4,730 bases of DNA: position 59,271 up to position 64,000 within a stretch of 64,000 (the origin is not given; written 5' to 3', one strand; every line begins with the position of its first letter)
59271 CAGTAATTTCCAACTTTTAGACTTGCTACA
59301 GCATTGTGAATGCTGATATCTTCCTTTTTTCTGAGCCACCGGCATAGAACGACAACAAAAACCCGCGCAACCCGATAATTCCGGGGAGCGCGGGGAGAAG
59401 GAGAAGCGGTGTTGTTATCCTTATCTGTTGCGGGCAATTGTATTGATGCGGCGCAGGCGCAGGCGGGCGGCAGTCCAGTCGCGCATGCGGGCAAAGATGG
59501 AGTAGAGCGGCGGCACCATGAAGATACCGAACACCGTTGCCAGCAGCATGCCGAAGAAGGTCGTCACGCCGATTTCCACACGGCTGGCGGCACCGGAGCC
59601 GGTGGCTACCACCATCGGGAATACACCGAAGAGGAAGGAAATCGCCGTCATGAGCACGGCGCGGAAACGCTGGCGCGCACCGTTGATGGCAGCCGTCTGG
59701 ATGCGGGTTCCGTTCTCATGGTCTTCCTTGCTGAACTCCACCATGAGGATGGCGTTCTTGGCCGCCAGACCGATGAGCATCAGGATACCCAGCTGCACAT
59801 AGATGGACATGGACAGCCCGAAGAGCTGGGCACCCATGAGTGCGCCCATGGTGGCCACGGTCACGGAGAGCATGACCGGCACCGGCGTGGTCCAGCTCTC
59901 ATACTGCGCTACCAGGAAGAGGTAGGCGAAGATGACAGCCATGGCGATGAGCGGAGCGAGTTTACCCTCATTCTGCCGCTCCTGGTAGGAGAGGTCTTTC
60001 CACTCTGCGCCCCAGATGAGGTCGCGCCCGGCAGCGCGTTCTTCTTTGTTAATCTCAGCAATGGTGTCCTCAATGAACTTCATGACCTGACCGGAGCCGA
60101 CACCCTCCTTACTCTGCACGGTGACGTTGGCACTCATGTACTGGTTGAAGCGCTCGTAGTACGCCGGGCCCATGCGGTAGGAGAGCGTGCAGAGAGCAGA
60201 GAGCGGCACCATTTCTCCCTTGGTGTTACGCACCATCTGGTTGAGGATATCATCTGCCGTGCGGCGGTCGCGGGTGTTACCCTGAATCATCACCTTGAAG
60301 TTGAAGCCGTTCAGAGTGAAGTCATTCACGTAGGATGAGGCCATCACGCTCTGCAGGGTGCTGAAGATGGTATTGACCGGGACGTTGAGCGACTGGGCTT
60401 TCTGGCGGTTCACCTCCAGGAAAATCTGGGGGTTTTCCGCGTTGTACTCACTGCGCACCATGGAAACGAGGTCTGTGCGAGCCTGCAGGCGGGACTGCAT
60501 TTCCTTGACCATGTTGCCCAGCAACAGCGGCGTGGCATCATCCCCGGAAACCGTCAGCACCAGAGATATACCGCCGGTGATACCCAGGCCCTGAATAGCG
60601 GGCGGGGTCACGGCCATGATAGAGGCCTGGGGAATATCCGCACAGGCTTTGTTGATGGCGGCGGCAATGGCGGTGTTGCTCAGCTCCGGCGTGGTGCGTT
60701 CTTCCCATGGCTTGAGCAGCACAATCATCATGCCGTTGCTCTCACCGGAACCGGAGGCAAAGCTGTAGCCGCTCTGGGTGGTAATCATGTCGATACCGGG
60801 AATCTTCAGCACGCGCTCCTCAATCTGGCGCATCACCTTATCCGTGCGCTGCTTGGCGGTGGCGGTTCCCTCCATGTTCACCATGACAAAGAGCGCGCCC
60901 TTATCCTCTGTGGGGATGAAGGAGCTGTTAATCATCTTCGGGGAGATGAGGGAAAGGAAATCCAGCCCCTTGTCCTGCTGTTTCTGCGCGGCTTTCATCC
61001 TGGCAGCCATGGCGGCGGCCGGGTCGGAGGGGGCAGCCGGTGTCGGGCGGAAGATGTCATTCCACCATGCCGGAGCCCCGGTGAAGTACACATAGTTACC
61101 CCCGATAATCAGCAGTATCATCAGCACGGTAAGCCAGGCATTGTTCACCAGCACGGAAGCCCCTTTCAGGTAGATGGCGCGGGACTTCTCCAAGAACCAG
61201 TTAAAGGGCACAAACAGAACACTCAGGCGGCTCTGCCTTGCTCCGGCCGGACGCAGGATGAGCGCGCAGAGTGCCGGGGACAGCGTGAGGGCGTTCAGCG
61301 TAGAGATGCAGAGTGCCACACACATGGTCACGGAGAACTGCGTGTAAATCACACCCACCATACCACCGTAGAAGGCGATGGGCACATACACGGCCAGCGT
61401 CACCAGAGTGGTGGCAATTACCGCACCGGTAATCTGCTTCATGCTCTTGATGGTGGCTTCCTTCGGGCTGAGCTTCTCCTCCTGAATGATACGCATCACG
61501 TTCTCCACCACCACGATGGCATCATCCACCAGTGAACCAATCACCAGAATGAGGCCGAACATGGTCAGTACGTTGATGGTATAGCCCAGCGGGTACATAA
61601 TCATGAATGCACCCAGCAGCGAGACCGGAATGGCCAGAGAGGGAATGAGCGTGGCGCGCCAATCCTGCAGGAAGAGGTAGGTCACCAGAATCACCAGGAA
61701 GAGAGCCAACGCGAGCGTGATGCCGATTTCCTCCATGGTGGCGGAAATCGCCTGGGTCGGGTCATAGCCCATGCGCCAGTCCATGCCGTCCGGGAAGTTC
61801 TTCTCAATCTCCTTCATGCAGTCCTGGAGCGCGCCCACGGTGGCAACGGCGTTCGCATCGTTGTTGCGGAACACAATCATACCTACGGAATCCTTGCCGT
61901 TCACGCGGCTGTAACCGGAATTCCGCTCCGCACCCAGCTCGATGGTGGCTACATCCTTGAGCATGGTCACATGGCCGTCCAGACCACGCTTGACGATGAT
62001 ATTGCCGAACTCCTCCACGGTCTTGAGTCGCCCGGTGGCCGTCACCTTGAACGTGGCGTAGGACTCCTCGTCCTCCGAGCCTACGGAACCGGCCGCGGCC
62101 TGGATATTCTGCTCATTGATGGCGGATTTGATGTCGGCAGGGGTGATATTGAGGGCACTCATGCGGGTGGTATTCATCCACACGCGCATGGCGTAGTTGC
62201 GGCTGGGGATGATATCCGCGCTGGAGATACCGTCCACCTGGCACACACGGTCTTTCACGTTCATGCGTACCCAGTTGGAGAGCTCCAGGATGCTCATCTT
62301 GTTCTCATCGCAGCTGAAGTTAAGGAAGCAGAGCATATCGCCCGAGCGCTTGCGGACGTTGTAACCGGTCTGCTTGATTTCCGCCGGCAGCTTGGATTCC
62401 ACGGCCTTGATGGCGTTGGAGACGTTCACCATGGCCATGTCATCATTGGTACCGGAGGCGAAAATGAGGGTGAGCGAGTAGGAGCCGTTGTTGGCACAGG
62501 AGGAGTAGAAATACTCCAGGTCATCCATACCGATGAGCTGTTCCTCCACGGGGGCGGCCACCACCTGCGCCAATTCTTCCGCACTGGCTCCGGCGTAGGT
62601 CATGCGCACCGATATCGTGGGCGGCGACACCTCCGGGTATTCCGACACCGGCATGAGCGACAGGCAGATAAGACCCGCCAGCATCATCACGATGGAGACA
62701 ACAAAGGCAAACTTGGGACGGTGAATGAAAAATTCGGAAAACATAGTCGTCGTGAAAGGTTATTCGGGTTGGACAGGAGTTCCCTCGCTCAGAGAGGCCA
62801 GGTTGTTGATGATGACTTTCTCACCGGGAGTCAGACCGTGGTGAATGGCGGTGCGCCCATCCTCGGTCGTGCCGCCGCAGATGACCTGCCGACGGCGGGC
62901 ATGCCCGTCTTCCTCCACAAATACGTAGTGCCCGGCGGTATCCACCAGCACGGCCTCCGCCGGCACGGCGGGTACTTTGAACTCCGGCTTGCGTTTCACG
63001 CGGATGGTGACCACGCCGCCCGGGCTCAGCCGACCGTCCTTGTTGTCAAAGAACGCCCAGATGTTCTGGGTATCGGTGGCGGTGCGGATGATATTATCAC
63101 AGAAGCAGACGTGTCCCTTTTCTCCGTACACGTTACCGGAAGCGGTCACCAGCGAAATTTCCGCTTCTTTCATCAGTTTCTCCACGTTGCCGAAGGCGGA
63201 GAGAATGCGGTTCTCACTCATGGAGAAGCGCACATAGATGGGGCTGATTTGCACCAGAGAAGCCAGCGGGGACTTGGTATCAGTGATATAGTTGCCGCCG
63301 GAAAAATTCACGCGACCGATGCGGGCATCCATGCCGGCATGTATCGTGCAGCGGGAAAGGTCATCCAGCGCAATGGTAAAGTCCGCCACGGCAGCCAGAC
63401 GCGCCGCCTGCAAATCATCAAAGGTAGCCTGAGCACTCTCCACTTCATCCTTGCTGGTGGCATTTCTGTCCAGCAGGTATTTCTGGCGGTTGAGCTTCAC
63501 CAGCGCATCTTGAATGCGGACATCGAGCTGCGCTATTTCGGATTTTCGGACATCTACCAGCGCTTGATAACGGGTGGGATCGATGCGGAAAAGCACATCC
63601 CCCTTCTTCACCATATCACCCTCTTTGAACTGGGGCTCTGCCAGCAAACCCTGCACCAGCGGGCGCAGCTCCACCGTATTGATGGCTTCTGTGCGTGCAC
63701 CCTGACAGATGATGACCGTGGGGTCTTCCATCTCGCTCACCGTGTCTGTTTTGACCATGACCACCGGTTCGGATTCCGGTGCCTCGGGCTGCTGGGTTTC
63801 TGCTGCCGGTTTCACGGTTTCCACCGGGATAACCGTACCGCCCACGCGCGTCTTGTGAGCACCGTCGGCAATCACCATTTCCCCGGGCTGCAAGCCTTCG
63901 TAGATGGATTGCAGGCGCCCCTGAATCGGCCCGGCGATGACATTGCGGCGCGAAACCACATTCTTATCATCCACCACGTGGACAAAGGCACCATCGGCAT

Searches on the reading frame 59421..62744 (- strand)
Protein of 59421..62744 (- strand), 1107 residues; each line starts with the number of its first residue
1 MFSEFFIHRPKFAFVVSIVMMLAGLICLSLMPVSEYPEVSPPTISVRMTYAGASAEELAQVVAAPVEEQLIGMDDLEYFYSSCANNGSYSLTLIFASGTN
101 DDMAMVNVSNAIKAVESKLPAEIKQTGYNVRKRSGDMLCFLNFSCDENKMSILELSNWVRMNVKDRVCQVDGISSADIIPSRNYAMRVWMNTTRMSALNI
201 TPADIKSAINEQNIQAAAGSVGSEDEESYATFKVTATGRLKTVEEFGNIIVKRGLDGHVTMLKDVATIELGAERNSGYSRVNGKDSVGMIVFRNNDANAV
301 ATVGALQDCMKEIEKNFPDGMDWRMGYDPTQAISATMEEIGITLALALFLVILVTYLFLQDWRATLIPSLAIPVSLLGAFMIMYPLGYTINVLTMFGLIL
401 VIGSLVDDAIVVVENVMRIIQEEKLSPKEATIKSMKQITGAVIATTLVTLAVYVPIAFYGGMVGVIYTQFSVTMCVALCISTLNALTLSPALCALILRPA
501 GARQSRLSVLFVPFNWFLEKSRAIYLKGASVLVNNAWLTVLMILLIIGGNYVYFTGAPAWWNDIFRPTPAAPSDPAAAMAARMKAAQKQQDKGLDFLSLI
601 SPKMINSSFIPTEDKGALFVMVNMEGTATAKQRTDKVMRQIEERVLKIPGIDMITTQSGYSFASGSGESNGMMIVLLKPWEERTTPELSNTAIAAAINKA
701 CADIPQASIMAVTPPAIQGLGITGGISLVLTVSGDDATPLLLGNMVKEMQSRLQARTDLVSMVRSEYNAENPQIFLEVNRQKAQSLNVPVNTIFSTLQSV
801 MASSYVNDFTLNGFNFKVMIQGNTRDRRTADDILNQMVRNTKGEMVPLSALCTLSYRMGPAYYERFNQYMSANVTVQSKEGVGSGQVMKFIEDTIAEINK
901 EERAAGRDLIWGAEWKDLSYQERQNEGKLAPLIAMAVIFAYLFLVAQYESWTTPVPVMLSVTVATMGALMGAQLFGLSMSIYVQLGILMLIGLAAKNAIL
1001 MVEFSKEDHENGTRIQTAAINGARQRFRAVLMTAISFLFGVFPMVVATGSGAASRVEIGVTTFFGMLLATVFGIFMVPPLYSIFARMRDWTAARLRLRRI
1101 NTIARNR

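Call 37: search_protein_families(library=pfam, proteins=[window:59421-62744:-], max_evalue=0.001)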
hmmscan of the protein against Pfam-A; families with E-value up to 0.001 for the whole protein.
window:59421-62744:- (1107 aa): 3 families
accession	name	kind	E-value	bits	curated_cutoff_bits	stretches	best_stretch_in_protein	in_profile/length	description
PF00873.25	ACR_tran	-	2.9e-277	922.9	28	2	2-557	1-548/1021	AcrB/AcrD/AcrF family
PF02355.23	SecD_SecF_C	-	8.2e-09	35.6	20.5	1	342-494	35-184/189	Protein export membrane protein SecD/SecF, C-terminal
PF03176.21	MMPL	-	6.3e-07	29.1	20.5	1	926-1094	144-311/333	MMPL family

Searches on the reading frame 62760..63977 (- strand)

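Call 37: search_protein_families(library=pfam, proteins=[window:62760-63977:-], max_evalue=0.001)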
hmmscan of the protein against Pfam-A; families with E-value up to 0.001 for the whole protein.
window:62760-63977:- (405 aa): 3 families
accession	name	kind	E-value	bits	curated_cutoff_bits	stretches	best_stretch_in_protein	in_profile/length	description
PF16576.10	HlyD_D23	-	3.4e-06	26.9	30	0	165-320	61-211/214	Barrel-sandwich domain of CusB or HlyD membrane-fusion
PF13533.13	Biotin_lipoyl_2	-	5e-06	26.6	29.8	1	103-133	2-32/32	Biotin-lipoyl like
PF13437.12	HlyD_3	-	8.1e-05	23.8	22.2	0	104-165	2-65/106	HlyD family secretion protein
